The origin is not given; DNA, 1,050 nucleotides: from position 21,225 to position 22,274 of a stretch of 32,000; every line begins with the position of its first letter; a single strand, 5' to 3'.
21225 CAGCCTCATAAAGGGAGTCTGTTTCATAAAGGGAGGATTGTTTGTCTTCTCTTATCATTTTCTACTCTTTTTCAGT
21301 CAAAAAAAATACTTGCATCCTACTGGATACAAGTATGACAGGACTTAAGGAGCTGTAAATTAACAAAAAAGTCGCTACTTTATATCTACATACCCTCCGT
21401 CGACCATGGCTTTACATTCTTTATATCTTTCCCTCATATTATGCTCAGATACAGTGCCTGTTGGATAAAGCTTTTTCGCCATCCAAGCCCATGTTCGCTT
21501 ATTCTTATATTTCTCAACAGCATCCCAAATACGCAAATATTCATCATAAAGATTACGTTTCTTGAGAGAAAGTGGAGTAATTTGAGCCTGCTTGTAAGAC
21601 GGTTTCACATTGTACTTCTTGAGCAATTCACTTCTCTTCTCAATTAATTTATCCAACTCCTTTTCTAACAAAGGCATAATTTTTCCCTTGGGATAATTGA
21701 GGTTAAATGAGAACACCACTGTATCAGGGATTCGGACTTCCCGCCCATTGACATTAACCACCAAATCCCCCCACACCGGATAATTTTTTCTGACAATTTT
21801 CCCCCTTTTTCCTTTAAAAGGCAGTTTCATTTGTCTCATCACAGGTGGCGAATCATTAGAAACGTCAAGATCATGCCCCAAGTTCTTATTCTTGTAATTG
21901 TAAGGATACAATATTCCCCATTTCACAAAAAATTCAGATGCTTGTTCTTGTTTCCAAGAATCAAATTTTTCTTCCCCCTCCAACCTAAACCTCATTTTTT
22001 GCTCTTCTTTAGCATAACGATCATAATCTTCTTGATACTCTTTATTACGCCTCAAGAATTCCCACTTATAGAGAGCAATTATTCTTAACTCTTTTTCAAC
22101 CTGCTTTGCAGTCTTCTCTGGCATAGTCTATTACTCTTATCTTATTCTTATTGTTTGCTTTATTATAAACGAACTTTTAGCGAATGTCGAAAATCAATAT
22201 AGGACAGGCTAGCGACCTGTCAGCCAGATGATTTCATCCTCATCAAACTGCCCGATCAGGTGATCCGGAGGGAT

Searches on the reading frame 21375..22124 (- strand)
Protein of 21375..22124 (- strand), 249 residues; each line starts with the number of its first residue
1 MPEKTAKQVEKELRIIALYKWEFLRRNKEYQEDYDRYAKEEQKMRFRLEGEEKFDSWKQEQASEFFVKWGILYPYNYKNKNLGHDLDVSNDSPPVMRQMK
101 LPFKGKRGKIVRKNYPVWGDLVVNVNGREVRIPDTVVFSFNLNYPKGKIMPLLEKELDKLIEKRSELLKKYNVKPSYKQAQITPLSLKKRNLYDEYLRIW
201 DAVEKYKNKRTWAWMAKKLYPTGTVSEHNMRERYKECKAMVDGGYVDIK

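Call 49: search_protein_families(library=pfam, proteins=[window:21375-22124:-], max_evalue=0.001)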
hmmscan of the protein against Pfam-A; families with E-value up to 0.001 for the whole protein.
window:21375-22124:- (249 aa): 1 family
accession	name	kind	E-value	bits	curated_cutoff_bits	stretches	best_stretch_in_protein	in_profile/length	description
PF20109.4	Trans_reg_dom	-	1e-05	26.2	23.8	1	21-74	21-60/60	Proteobacterial transcriptional regulator-like domain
